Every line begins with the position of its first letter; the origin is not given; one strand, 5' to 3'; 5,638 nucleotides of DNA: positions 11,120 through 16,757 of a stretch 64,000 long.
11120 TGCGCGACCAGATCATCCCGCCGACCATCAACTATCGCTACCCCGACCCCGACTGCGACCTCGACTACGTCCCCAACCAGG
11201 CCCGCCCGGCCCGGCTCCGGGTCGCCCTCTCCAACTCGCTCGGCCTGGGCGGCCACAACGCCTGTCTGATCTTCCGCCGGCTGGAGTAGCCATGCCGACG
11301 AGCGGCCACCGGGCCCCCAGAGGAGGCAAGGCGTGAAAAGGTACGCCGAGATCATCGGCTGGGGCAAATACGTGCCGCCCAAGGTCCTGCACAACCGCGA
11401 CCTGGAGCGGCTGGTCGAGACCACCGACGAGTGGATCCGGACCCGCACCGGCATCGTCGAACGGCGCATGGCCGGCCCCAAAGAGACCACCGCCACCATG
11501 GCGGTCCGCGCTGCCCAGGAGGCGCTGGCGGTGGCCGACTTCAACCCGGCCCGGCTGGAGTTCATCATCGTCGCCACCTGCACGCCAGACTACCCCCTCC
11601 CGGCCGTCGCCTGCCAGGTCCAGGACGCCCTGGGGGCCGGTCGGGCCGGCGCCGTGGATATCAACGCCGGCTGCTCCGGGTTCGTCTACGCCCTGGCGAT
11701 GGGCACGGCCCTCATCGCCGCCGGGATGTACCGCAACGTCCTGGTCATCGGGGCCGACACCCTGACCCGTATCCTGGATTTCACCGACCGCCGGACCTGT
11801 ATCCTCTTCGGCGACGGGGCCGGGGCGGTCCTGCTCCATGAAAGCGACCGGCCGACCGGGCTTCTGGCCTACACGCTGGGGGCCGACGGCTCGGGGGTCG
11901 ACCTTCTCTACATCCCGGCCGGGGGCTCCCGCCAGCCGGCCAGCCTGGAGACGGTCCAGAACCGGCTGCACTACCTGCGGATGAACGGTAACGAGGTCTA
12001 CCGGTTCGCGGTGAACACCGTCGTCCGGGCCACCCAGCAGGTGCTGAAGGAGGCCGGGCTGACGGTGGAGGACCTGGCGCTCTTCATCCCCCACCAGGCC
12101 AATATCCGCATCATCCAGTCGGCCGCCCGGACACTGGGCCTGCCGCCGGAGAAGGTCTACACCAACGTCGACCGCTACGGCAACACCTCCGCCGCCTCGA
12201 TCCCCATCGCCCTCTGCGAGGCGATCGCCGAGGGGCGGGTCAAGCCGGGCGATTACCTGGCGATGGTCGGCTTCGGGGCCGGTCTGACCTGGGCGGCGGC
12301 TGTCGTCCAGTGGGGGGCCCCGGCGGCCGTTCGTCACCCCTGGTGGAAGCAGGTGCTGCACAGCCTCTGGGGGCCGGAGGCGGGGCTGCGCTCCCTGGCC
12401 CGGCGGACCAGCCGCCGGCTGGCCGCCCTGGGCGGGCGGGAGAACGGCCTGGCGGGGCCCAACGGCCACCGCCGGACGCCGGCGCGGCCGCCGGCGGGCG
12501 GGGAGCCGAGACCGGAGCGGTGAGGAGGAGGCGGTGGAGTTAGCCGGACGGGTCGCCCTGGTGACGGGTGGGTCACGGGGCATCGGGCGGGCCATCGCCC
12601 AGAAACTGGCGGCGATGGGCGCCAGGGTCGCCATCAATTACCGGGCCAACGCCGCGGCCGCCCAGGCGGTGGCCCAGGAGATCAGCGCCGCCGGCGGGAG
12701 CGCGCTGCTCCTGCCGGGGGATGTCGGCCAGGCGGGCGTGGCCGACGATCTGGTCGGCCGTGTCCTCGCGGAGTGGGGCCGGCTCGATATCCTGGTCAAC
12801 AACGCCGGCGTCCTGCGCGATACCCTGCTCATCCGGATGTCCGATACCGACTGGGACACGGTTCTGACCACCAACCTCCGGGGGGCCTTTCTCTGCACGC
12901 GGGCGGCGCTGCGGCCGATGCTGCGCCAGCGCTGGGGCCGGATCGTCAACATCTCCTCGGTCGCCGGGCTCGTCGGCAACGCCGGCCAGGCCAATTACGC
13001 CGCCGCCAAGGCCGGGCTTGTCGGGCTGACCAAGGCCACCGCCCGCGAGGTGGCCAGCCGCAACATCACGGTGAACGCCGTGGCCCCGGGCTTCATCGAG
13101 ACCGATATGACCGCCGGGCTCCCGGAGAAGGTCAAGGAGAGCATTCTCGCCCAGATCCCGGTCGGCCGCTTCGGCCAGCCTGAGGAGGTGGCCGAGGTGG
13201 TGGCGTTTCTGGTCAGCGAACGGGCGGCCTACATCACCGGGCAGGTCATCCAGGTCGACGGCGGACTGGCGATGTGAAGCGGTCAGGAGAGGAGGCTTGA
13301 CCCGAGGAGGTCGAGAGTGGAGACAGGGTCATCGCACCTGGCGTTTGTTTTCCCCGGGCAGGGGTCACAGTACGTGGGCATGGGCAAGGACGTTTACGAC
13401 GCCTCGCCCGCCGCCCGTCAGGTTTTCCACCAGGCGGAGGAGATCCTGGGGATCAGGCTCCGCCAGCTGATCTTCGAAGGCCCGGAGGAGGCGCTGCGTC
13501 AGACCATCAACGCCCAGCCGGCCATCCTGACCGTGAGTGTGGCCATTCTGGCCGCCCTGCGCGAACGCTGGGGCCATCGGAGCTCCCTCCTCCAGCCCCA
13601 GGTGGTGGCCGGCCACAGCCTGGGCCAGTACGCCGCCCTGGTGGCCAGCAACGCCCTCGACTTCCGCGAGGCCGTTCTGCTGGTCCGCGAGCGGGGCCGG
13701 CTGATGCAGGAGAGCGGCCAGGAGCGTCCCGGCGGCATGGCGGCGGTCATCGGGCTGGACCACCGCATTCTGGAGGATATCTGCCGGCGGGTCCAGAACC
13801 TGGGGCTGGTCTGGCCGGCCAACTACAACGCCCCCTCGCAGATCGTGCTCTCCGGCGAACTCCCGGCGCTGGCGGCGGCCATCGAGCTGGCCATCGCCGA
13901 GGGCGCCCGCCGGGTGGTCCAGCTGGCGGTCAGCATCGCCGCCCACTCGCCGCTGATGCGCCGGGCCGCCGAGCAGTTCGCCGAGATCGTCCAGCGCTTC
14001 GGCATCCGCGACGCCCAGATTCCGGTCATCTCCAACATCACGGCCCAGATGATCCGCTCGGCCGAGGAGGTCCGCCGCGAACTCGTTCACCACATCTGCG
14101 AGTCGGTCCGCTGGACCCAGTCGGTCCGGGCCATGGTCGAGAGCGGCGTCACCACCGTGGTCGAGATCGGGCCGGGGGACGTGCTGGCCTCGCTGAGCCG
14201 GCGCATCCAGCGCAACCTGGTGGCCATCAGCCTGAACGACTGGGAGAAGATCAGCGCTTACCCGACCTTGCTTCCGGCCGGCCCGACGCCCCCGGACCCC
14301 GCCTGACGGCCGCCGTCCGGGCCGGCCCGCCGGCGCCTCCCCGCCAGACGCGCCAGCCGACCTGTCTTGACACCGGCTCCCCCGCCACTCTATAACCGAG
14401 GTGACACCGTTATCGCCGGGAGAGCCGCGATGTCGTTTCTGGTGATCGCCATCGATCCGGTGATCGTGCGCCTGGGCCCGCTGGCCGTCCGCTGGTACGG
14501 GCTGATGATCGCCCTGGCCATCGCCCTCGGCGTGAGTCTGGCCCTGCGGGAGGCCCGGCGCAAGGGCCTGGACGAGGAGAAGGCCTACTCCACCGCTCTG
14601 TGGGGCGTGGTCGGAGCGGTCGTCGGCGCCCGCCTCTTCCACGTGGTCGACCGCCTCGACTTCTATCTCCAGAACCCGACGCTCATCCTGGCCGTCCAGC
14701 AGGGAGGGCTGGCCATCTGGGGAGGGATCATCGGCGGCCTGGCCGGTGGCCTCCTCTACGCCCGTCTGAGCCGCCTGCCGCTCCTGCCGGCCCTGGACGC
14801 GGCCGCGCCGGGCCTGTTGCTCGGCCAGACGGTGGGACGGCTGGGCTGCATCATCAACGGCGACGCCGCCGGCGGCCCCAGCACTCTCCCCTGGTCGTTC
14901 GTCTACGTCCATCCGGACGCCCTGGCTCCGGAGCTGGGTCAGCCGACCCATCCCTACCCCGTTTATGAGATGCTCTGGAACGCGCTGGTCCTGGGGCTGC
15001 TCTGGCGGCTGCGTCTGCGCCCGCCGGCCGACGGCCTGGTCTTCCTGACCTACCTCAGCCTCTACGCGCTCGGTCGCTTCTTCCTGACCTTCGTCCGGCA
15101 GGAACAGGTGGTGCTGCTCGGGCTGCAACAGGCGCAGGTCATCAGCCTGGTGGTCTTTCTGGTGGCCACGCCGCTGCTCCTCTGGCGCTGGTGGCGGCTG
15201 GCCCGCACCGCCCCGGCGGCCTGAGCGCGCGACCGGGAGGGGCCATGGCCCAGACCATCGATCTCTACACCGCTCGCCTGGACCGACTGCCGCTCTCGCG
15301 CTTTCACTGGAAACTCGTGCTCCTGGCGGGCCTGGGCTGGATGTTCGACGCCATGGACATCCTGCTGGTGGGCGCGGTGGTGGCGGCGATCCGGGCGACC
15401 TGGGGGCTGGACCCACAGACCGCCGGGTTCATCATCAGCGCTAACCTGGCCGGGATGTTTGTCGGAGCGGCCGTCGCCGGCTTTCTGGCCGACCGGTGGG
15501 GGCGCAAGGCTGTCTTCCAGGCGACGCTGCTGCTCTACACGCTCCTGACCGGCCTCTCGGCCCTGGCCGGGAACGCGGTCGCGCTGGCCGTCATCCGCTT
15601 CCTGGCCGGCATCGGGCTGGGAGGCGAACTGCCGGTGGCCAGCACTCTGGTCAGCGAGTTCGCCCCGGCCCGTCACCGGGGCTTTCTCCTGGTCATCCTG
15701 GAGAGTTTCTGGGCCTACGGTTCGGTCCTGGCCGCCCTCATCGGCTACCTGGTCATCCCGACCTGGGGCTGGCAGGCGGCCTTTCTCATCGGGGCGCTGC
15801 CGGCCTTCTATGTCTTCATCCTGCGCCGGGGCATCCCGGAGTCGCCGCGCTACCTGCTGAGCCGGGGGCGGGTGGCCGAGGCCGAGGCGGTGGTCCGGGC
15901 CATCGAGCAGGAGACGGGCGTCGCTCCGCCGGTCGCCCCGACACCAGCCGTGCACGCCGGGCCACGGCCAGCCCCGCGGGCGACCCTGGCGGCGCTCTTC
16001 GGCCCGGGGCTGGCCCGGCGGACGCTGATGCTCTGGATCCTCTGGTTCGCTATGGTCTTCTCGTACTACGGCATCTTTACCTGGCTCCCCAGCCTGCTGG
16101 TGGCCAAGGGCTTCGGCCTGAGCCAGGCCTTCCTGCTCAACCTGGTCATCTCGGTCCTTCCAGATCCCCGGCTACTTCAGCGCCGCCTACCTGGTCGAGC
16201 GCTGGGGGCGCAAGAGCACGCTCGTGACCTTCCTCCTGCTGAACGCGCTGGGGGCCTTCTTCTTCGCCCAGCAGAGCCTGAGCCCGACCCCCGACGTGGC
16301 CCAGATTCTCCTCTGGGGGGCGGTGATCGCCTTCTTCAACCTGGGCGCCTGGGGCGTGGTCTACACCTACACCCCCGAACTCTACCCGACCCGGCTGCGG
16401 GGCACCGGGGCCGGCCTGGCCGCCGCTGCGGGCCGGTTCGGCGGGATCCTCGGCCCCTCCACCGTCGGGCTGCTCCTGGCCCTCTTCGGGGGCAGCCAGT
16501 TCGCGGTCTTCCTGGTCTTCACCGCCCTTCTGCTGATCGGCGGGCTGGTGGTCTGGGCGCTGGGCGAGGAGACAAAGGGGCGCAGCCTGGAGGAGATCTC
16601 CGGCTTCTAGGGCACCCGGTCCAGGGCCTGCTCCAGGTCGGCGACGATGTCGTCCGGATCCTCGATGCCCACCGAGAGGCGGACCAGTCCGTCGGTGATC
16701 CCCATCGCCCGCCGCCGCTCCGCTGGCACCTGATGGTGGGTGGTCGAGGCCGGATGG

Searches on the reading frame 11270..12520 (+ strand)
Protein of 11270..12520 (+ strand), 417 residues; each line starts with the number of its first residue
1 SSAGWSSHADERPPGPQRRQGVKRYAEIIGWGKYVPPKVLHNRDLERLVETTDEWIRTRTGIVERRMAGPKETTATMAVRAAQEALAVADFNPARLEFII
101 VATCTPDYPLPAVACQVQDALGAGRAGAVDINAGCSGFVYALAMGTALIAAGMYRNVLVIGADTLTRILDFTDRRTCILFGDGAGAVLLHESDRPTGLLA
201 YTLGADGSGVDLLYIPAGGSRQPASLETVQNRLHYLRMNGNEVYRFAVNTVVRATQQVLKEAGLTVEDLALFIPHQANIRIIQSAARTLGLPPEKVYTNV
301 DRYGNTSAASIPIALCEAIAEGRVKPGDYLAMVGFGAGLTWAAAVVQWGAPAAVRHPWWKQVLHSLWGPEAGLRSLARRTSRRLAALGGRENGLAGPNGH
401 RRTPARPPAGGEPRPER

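Call 22: search_protein_families(library=pfam, proteins=[window:11270-12520:+], max_evalue=0.001)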
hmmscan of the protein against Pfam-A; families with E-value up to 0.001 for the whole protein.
window:11270-12520:+ (417 aa): 2 families
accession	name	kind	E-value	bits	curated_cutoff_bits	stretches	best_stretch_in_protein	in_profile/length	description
PF08541.16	ACP_syn_III_C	-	4.3e-39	133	26.6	1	259-348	1-90/90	3-Oxoacyl-[acyl-carrier-protein (ACP)] synthase III C terminal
PF08545.16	ACP_syn_III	-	1.1e-29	102.5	24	1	130-207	2-80/80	3-Oxoacyl-[acyl-carrier-protein (ACP)] synthase III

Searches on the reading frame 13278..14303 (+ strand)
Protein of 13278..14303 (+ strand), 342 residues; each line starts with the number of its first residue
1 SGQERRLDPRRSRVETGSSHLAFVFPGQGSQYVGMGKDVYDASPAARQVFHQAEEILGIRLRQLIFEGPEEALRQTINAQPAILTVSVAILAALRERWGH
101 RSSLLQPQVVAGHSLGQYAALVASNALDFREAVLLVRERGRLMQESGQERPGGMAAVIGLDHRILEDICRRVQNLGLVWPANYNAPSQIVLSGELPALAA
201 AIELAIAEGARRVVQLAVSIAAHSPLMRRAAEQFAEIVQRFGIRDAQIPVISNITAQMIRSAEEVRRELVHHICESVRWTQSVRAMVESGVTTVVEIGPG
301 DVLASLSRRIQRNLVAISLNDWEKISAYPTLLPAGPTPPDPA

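Call 22: search_protein_families(library=pfam, proteins=[window:13278-14303:+], max_evalue=0.001)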
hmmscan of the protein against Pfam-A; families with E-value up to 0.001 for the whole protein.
window:13278-14303:+ (342 aa): 1 family
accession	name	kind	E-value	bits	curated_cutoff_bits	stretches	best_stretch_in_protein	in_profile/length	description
PF00698.26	Acyl_transf_1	-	1.1e-43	150.3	32.7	1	23-305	2-273/319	Acyl transferase domain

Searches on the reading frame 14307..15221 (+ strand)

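Call 22: search_protein_families(library=pfam, proteins=[window:14307-15221:+], max_evalue=0.001)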
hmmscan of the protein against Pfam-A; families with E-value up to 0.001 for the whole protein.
window:14307-15221:+ (305 aa): 1 family
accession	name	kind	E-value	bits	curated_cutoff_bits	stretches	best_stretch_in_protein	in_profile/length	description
PF01790.23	LGT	-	1.6e-66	224.5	24.9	1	51-293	1-240/240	Prolipoprotein diacylglyceryl transferase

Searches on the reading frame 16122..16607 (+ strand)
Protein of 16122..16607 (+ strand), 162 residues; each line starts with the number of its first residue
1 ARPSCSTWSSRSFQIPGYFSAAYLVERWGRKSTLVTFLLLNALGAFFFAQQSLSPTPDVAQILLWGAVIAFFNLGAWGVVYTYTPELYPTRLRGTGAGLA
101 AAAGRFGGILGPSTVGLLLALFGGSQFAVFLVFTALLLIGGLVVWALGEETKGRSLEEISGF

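Call 22: search_protein_families(library=pfam, proteins=[window:16122-16607:+], max_evalue=0.001)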
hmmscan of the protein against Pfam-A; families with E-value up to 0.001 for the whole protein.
window:16122-16607:+ (162 aa): 2 families
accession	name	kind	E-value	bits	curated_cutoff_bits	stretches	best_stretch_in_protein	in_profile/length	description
PF00083.30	Sugar_tr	-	9.4e-17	61.5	22.3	1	19-160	305-449/452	Sugar (and other) transporter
PF07690.21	MFS_1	-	4.7e-15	55.8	33.4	1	14-151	45-176/347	Major Facilitator Superfamily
